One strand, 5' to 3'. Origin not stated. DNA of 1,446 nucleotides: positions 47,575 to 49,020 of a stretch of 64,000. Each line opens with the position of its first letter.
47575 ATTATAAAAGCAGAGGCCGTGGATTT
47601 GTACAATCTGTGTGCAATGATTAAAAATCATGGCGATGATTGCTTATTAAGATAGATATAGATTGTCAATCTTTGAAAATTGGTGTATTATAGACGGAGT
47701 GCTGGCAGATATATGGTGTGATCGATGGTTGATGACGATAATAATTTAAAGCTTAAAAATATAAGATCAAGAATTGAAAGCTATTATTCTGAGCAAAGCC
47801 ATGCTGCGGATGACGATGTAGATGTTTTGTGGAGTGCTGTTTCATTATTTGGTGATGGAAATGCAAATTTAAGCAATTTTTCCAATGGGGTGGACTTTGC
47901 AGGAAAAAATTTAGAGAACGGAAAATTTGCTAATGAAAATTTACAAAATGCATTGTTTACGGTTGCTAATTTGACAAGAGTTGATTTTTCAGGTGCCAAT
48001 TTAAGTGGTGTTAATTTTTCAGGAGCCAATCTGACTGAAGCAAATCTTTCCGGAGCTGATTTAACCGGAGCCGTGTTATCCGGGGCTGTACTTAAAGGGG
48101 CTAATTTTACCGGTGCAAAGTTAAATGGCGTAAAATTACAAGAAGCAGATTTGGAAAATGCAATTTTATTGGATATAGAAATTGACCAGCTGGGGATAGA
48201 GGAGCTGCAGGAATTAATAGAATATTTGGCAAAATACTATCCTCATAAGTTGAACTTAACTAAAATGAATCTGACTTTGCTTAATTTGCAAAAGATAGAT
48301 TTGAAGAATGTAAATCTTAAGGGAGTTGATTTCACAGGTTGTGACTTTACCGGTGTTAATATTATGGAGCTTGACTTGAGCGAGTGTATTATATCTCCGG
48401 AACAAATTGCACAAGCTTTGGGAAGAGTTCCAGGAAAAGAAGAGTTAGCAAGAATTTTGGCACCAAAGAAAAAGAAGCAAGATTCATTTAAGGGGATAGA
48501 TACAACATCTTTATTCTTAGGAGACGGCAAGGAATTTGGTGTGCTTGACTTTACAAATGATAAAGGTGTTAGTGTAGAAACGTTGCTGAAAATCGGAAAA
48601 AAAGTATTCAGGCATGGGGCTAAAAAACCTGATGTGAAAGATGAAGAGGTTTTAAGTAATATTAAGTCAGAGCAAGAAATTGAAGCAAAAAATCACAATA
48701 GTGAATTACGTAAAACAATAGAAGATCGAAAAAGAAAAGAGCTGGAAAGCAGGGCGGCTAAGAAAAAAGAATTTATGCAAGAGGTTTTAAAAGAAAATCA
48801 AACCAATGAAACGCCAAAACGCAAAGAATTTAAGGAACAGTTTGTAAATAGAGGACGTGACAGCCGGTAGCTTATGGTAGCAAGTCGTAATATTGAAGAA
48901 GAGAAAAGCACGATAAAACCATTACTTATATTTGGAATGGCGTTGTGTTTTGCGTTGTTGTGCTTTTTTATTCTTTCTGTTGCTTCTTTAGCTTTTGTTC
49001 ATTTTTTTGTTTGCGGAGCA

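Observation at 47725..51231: Orphan, divergent VirD4/TraG-family coupling-protein homolog translationally coupled to a pentapeptide-repeat protein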

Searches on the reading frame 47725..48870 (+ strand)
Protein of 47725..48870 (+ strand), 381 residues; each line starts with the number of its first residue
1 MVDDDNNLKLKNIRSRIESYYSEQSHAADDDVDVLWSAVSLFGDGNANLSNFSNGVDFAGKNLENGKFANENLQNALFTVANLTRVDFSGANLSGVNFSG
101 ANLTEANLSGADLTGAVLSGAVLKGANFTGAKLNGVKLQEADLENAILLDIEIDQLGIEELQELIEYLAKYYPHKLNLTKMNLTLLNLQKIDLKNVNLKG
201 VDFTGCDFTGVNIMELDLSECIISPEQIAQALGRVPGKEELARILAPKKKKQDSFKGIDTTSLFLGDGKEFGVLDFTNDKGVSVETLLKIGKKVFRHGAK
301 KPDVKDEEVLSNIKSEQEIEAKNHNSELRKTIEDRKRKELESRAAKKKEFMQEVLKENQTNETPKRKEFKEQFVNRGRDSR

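Call 3: search_protein_families(library=pfam, proteins=[window:47725-48870:+], max_evalue=0.01)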
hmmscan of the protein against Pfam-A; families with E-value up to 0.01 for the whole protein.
window:47725-48870:+ (381 aa): 5 families
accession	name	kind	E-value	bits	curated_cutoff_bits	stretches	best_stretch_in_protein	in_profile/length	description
PF00805.28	Pentapeptide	-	3.6e-33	113.2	20.2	3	81-120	1-40/40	Pentapeptide repeats (8 copies)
PF13599.13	Pentapeptide_4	-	2.5e-21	75.9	38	3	81-155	1-75/78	Pentapeptide repeat region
PF13576.12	Pentapeptide_3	-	1.1e-16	61.2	27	1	81-121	4-47/48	Pentapeptide repeats (9 copies)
PF25296.1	Decapeptide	-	5.7e-07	29.8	45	1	61-113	5-57/74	Decapeptide repeat region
PF17621.7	DUF5508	-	0.00017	21.3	27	0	177-218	127-165/263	Family of unknown function (DUF5508)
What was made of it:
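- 47725..48870 (+): Pentapeptide-repeat protein, 381 aa. It has an acidic N-terminus, beta-helix block 1 (aa 55-150), a conserved helical insert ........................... (aa 151-178) and beta-helix block 2 (aa 179-236). The basic C-terminal half (aa 237-381) contains APKKKK, a small conserved domain, a charged helix and a terminal RGRD(S)R. Pfam PF00805 3.6e-33 (call 3).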

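Call 4: search_protein_families(library=ncbifam, proteins=[window:47725-48870:+], max_evalue=0.01)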
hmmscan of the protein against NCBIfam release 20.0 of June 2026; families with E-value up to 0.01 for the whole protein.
window:47725-48870:+ (381 aa): 19 families
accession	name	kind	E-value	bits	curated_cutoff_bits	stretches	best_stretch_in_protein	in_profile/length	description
NF052603.1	penta_Alr5209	equivalog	4.3e-21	75.1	125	2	57-146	14-98/113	Alr5209 family pentapeptide repeat protein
NF047416.1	penta_HetL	equivalog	2e-20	73.2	260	2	56-153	28-125/218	heterocyst differentiation pentapeptide repeat protein HetL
NF011743.0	PRK15196.1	equivalog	2e-16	59.8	354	1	38-151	182-292/350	type III secretion system effector PipB2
NF011744.0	PRK15197.1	equivalog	1.1e-15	57.6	274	1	56-148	164-256/291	SPI-2 type III secretion system effector PipB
NF000071.4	penta_rpt_QnrA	exception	2.4e-13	50.4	450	2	62-203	53-199/218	QnrA family quinolone resistance pentapeptide repeat protein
NF033086.2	penta_rpt_Qnr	equivalog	5.5e-13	49.1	240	1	56-158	86-188/211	Qnr family pentapeptide repeat protein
NF000349.1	mfpA_AE000516.2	equivalog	9.8e-13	48.3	360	1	55-150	31-126/183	pentapeptide repeat protein MfpA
NF012151.0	penta_rpt_QnrAS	exception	2.1e-09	37.8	490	2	111-220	62-166/218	QnrAS family quinolone resistance pentapeptide repeat protein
NF033375.2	penta_rpt_QnrE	exception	3e-09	37.2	480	1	62-156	95-189/214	QnrE family quinolone resistance pentapeptide repeat protein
NF000420.1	penta_rpt_QnrB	exception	3.6e-09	36.9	460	1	60-161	93-194/214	QnrB family quinolone resistance pentapeptide repeat protein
NF012152.0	penta_rpt_QnrC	exception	3.7e-09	36.9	500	1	54-226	9-167/221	QnrC family quinolone resistance pentapeptide repeat protein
NF038182.1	penta_rpt_SmQnr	exception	3.1e-08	33.7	460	1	59-152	103-196/215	SmQnr family pentapeptide repeat protein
NF000139.2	penta_rpt_QnrD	exception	3.8e-08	33.6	425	1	53-147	91-180/214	QnrD family quinolone resistance pentapeptide repeat protein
NF000056.3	penta_rpt_QnrS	exception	1.2e-07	31.6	460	1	53-145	44-136/218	QnrS family quinolone resistance pentapeptide repeat protein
NF000421.1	penta_rpt_QnrVC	exception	3.2e-07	30.5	460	1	56-216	11-162/218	QnrVC family quinolone resistance pentapeptide repeat protein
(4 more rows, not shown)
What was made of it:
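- On Qnr/MfpA topoisomerase-protecting PRPs: Qnr scores 49.1 against 240 and MfpA 48.3 against 360 (call 4).
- Closest known: DNA-mimicking pentapeptide-repeat proteins MfpA/Qnr/AlbG. Different: All Qnr/MfpA NCBIfam cutoffs are missed (e.g. 49 against 240 bits, call 4).
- Pentapeptide repeats occur in secreted effectors: there are NCBIfam hits to PipB/PipB2/SopA-type models, all below cutoff (call 4).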

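Call 21: find_homologous_proteins(query=window:47725-48870:+)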
Query window:47725-48870:+ (381 aa): 4982 proteins with E <= 0.001 among 8000 candidates; the best 120 are listed.
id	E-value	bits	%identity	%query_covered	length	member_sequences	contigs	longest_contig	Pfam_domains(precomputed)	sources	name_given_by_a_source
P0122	2.8e-241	818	100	100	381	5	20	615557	PF13576.13,PF13599.14,PF00805.29,PF25296.2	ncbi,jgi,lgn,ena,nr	ncbi:MAG: pentapeptide repeat-containing protein [Alphaproteobacteria bacterium]|nr:pentapeptide rep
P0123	1.6e-216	737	90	100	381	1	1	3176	PF13576.13,PF13599.14,PF00805.29,PF25296.2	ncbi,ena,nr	ncbi:MAG: pentapeptide repeat-containing protein [Alphaproteobacteria bacterium]|nr:pentapeptide rep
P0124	1.2e-210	717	87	100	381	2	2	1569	PF13576.13,PF13599.14,PF00805.29,PF25296.2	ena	-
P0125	3.6e-169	581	73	100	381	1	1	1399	PF13576.13,PF13599.14,PF00805.29,PF25296.2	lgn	-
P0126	3.2e-168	578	73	100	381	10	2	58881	PF13576.13,PF13599.14,PF00805.29,PF25296.2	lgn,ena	-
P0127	1.4e-167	576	71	100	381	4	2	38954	PF13576.13,PF13599.14,PF00805.29,PF25296.2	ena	-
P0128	1.7e-166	572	72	99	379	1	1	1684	PF13576.13,PF13599.14,PF00805.29,PF25296.2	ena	-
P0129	1.9e-166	572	71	99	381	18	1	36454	PF13576.13,PF13599.14,PF00805.29,PF25296.2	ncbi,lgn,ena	-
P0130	2.3e-166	572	71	100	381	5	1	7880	PF13576.13,PF13599.14,PF00805.29,PF25296.2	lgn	-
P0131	6.3e-165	567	71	100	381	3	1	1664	PF13576.13,PF13599.14,PF00805.29,PF25296.2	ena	-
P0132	1.1e-164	566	70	99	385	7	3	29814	PF13576.13,PF17621.7,PF13599.14,PF00805.29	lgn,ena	-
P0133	1.4e-164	566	71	99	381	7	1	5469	PF13576.13,PF13599.14,PF00805.29,PF25296.2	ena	-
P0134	2.9e-164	565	71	100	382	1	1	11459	PF13576.13,PF13599.14,PF00805.29,PF25296.2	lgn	-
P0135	3.5e-162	558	69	99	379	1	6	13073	PF13576.13,PF13599.14,PF00805.29,PF25296.2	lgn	-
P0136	3.2e-161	555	70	98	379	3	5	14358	PF13576.13,PF13599.14,PF00805.29,PF25296.2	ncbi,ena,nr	ncbi:MAG: pentapeptide repeat-containing protein [Alphaproteobacteria bacterium]|nr:pentapeptide rep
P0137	9.0e-160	550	68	99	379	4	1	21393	PF13576.13,PF13599.14,PF00805.29,PF25296.2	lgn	-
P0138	3.9e-159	548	73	92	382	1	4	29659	PF13576.13,PF17621.7,PF13599.14,PF00805.29,PF25296.2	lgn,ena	-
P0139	1.8e-158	546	74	91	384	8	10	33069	PF13576.13,PF13599.14,PF00805.29,PF25296.2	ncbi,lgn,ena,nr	ncbi:MAG: pentapeptide repeat-containing protein [Alphaproteobacteria bacterium]|nr:pentapeptide rep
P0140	2.3e-158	545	71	93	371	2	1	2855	PF13576.13,PF13599.14,PF00805.29,PF25296.2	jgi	-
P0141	2.2e-157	542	68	100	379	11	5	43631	PF13576.13,PF13599.14,PF00805.29,PF25296.2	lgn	-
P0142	1.0e-156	540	67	99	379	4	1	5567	PF13576.13,PF13599.14,PF00805.29,PF25296.2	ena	-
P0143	1.1e-155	537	69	100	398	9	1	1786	PF13576.13,PF13599.14,PF00805.29,PF25296.2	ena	-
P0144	2.8e-155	535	69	98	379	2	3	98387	PF13576.13,PF13599.14,PF00805.29,PF25296.2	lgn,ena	-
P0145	1.1e-154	533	67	100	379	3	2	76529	PF13576.13,PF13599.14,PF00805.29,PF25296.2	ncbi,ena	-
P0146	1.7e-154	533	66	100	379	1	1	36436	PF13576.13,PF13599.14,PF00805.29,PF25296.2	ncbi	-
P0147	2.7e-154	532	67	99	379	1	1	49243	PF13576.13,PF13599.14,PF00805.29,PF25296.2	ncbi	-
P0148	8.3e-152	524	68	100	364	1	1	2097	PF13576.13,PF13599.14,PF00805.29,PF25296.2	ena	-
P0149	1.4e-151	523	68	92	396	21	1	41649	PF13576.13,PF13599.14,PF00805.29,PF25296.2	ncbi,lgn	-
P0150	2.4e-151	522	65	99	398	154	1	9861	PF13576.13,PF13599.14,PF00805.29,PF25296.2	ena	-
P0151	2.4e-150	519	70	91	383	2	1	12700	PF13576.13,PF13599.14,PF00805.29,PF25296.2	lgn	-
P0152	8.9e-149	514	65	97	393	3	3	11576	PF13576.13,PF13599.14,PF00805.29,PF25296.2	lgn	-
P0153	1.1e-148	514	65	99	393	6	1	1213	PF13576.13,PF13599.14,PF00805.29,PF25296.2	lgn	-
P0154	5.5e-148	511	64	100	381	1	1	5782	PF13576.13,PF13599.14,PF00805.29,PF25296.2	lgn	-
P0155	6.6e-148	511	65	100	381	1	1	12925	PF13576.13,PF13599.14,PF00805.29,PF25296.2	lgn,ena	-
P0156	3.4e-145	502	61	99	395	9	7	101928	PF13576.13,PF13599.14,PF00805.29,PF25296.2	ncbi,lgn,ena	-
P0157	4.2e-141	489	67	90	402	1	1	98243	PF13576.13,PF17621.7,PF13599.14,PF00805.29,PF25296.2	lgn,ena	-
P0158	1.7e-139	483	65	92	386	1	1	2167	PF13576.13,PF13599.14,PF00805.29,PF25296.2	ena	-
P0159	3.0e-137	476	64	97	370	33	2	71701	PF13576.13,PF13599.14,PF00805.29,PF25296.2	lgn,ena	-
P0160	1.2e-136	474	63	91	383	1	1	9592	PF13576.13,PF13599.14,PF00805.29,PF25296.2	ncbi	-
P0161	2.1e-136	473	65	92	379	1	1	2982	PF13576.13,PF13599.14,PF00805.29,PF25296.2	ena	-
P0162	2.4e-135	470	68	90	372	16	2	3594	PF13576.13,PF13599.14,PF00805.29,PF25296.2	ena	-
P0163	9.7e-135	468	61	97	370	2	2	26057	PF13576.13,PF13599.14,PF00805.29,PF25296.2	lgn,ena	-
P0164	2.1e-134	467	64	97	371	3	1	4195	PF13576.13,PF13599.14,PF00805.29,PF25296.2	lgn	-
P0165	2.1e-134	467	59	99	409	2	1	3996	PF13576.13,PF13599.14,PF00805.29,PF25296.2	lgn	-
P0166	6.0e-134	465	67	89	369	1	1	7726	PF13576.13,PF13599.14,PF00805.29,PF25296.2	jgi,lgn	-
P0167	1.1e-133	464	63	94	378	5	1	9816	PF13576.13,PF13599.14,PF00805.29,PF25296.2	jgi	jgi:uncharacterized protein YjbI with pentapeptide repeats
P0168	1.6e-133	464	63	97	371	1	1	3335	PF13576.13,PF13599.14,PF00805.29,PF25296.2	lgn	-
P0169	3.3e-133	463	61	99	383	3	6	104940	PF13576.13,PF13599.14,PF00805.29,PF25296.2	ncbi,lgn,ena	-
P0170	5.5e-133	462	64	94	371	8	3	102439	PF13576.13,PF13599.14,PF00805.29,PF25296.2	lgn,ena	-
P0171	6.2e-133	462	64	95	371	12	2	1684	PF13576.13,PF13599.14,PF00805.29,PF25296.2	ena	-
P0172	6.6e-133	462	61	97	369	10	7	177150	PF13576.13,PF13599.14,PF00805.29,PF25296.2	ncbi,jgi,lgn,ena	jgi:hypothetical protein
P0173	1.4e-132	461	62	92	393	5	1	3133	PF13576.13,PF13599.14,PF00805.29,PF25296.2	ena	-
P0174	1.7e-132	460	65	91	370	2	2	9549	PF13576.13,PF13599.14,PF00805.29,PF25296.2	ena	-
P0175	1.9e-132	460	63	95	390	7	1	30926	PF13576.13,PF13599.14,PF00805.29,PF25296.2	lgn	-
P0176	1.2e-131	458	63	92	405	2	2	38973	PF13576.13,PF13599.14,PF00805.29,PF25296.2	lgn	-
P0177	4.7e-131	456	66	89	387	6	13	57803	PF13576.13,PF13599.14,PF00805.29,PF25296.2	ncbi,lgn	-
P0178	5.7e-130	452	60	97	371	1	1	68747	PF13576.13,PF13599.14,PF00805.29,PF25296.2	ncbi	-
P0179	6.2e-130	452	68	90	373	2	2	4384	PF13576.13,PF13599.14,PF00805.29,PF25296.2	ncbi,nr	ncbi:MAG: pentapeptide repeat-containing protein [Alphaproteobacteria bacterium]|nr:pentapeptide rep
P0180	7.2e-130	452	69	82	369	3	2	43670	PF13576.13,PF13599.14,PF00805.29,PF25296.2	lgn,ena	-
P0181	8.2e-130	452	58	99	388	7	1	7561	PF13576.13,PF13599.14,PF00805.29,PF25296.2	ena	-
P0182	9.1e-130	451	64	84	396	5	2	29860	PF13576.13,PF13599.14,PF00805.29,PF25296.2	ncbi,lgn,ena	-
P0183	2.3e-129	450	59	96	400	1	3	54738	PF13576.13,PF13599.14,PF00805.29,PF25296.2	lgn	-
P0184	4.3e-129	449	65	88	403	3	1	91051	PF13576.13,PF13599.14,PF00805.29,PF25296.2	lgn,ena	-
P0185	4.5e-129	449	61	94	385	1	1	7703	PF13576.13,PF13599.14,PF00805.29,PF25296.2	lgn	-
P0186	4.9e-129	449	63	91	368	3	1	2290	PF13576.13,PF13599.14,PF00805.29,PF25296.2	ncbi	-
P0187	5.0e-129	449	66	87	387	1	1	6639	PF13576.13,PF13599.14,PF00805.29,PF25296.2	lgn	-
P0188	6.4e-129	449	59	100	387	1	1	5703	PF13576.13,PF13599.14,PF00805.29,PF25296.2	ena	-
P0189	2.2e-128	447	60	97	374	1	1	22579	PF13576.13,PF13599.14,PF00805.29,PF25296.2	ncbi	-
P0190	2.8e-128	447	65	90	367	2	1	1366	PF13576.13,PF13599.14,PF00805.29,PF25296.2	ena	-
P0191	2.9e-128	447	61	91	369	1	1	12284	PF13576.13,PF13599.14,PF00805.29,PF25296.2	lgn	-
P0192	4.2e-128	446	66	91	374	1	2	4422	PF13576.13,PF13599.14,PF00805.29,PF25296.2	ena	-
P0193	8.6e-128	445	60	99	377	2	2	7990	PF13576.13,PF13599.14,PF00805.29,PF25296.2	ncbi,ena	-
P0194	3.4e-127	443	59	97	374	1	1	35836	PF13576.13,PF13599.14,PF00805.29,PF25296.2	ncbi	-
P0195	1.3e-126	441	64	90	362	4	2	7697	PF13576.13,PF13599.14,PF00805.29,PF25296.2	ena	-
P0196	1.4e-126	441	60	97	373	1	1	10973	PF13576.13,PF13599.14,PF00805.29,PF25296.2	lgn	-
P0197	1.5e-126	441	62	93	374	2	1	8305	PF13576.13,PF13599.14,PF00805.29,PF25296.2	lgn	-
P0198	7.1e-126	439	65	83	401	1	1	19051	PF13576.13,PF13599.14,PF00805.29,PF25296.2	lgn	-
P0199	1.6e-125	437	57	100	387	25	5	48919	PF13576.13,PF13599.14,PF00805.29,PF25296.2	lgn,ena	-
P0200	1.8e-125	437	59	96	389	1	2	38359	PF13576.13,PF13599.14,PF00805.29,PF25296.2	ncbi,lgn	-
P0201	2.8e-125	437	58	99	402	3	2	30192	PF13576.13,PF13599.14,PF00805.29,PF25296.2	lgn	-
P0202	3.6e-125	436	67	82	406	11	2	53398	PF13576.13,PF13599.14,PF00805.29,PF25296.2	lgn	-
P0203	4.5e-125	436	57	100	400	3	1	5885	PF13576.13,PF13599.14,PF00805.29,PF25296.2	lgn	-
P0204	5.1e-125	436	59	99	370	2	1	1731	PF13576.13,PF13599.14,PF00805.29,PF25296.2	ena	-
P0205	6.8e-125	435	65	86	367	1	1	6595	PF13576.13,PF13599.14,PF00805.29,PF25296.2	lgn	-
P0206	8.8e-125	435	56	98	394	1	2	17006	PF13576.13,PF13599.14,PF00805.29,PF25296.2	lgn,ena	-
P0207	9.9e-125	435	60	96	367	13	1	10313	PF13576.13,PF13599.14,PF00805.29,PF25296.2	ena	-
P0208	2.5e-124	434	56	98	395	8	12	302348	PF13576.13,PF13599.14,PF00805.29,PF25296.2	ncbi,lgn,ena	-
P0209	3.8e-124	433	66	85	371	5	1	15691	PF13576.13,PF13599.14,PF00805.29,PF25296.2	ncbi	-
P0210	7.3e-124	432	65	83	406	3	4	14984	PF13576.13,PF13599.14,PF00805.29,PF25296.2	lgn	-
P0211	1.2e-123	431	58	94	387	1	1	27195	PF13576.13,PF13599.14,PF00805.29,PF25296.2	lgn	-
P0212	1.4e-123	431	57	99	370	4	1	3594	PF13576.13,PF13599.14,PF00805.29,PF25296.2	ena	-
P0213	2.7e-123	430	63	86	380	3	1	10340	PF13576.13,PF13599.14,PF00805.29,PF25296.2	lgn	-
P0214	3.4e-123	430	64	88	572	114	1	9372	PF13576.13,PF13599.14,PF00805.29,PF25296.2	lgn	-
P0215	4.0e-123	430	66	87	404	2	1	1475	PF13576.13,PF13599.14,PF00805.29,PF25296.2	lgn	-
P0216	5.0e-123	429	60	94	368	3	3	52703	PF13576.13,PF13599.14,PF00805.29,PF25296.2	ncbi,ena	-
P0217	5.7e-123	429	66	84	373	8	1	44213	PF13576.13,PF13599.14,PF00805.29,PF25296.2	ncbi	-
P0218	9.9e-123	428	58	98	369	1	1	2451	PF13576.13,PF13599.14,PF00805.29,PF25296.2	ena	-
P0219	1.1e-122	428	63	86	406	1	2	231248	PF13576.13,PF13599.14,PF00805.29,PF25296.2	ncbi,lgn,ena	-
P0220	1.4e-122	428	65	85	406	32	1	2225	PF13576.13,PF13599.14,PF00805.29,PF25296.2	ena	-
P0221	1.5e-122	428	54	100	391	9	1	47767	PF13576.13,PF13599.14,PF00805.29,PF25296.2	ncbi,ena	-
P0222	1.7e-122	428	63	90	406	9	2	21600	PF13576.13,PF13599.14,PF00805.29,PF25296.2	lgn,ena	-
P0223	2.4e-122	427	65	82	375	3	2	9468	PF13576.13,PF13599.14,PF00805.29,PF25296.2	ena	-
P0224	3.5e-122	427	59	90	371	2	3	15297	PF13576.13,PF13599.14,PF00805.29,PF25296.2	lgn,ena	-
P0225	4.8e-122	426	57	95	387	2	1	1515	PF13576.13,PF13599.14,PF00805.29,PF25296.2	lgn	-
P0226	7.0e-122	426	64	82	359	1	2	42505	PF13576.13,PF13599.14,PF00805.29,PF25296.2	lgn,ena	-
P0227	8.5e-122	425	62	94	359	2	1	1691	PF13576.13,PF13599.14,PF00805.29,PF25296.2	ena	-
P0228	5.5e-121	423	60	99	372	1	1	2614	PF13576.13,PF13599.14,PF00805.29,PF25296.2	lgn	-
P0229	9.0e-121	422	61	90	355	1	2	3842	PF13576.13,PF13599.14,PF00805.29,PF25296.2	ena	-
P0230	3.2e-120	420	62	86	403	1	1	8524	PF13576.13,PF13599.14,PF00805.29,PF25296.2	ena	-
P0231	5.0e-120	419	67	82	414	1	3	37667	PF13576.13,PF13599.14,PF00805.29,PF25296.2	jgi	-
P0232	1.3e-119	418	60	96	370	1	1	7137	PF13576.13,PF13599.14,PF00805.29,PF25296.2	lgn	-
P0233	1.4e-119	418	58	99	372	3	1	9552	PF13576.13,PF13599.14,PF00805.29,PF25296.2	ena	-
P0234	1.5e-119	418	67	76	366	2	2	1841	PF13576.13,PF13599.14,PF00805.29,PF25296.2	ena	-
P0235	2.4e-119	417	63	81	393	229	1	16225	PF13576.13,PF13599.14,PF00805.29,PF25296.2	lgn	-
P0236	4.3e-119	416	61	85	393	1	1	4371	PF13576.13,PF13599.14,PF00805.29,PF25296.2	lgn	-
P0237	5.9e-119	416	60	86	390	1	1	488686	PF13576.13,PF13599.14,PF00805.29,PF25296.2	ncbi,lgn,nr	ncbi:MAG: pentapeptide repeat-containing protein [Alphaproteobacteria bacterium]|nr:pentapeptide rep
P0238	1.4e-118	415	57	98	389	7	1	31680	PF13576.13,PF13599.14,PF00805.29,PF25296.2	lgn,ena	-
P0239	1.5e-118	415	60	91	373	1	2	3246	PF13576.13,PF13599.14,PF00805.29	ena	-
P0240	5.9e-118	413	58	98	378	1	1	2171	PF13576.13,PF13599.14,PF00805.29,PF25296.2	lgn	-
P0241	9.6e-118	412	63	82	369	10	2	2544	PF13576.13,PF13599.14,PF00805.29,PF25296.2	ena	-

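Call 25: search_protein_families(library=padloc, proteins=[window:47725-48870:+], max_evalue=0.01)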
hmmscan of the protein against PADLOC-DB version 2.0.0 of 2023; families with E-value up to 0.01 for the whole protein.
window:47725-48870:+ (381 aa): 0 families

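Call 58: search_solved_structures(query=A3, max_evalue=0.001, show_alignments=0)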
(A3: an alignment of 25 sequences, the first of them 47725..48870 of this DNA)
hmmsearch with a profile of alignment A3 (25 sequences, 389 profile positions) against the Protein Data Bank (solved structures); distinct sequences matched with E-value up to 0.001: 31.
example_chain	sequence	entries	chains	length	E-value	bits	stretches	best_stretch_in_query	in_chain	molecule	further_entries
4yei_A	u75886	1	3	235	1e-41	146.5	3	76-154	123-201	beta1mut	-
4yc5_A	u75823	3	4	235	3.2e-40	141.6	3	77-154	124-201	beta1 | beta1 protein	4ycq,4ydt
4yfo_A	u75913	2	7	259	4e-40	141.3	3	80-154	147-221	beta1_ex1 | 6beta1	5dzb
2j8k_A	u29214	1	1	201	2.8e-36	128.6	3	80-155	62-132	NP275-NP276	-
5dns_A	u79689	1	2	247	8.5e-34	120.5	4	72-140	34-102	t1428 beta1 loop design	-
5dn0_A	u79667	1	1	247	1e-33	120.2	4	72-138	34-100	beta1 t1555 loop variant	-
5di5_A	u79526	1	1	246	1.8e-32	116.1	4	83-140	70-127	beta1 t801 loop variant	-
5dqa_A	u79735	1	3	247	4.1e-32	114.9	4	83-140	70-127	t3284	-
5dra_A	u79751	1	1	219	6.3e-32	114.3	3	72-147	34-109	3beta1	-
3du1_X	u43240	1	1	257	6.8e-32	114.2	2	80-158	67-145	All3740 protein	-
3n90_A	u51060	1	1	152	5.2e-26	94.8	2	76-156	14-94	Thylakoid lumenal 15 kDa protein 1, chloroplastic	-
7muc_AG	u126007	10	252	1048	1.5e-24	90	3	64-153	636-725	IcmE protein | IcmE (DotG)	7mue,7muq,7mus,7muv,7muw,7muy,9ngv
9ngw_A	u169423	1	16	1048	1.5e-24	90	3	64-153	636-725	IcmE (DotG)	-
2xty_A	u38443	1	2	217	1.4e-18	70.4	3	72-163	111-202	QNRB1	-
2xtx_A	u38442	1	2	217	1.5e-18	70.3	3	75-163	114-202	QNRB1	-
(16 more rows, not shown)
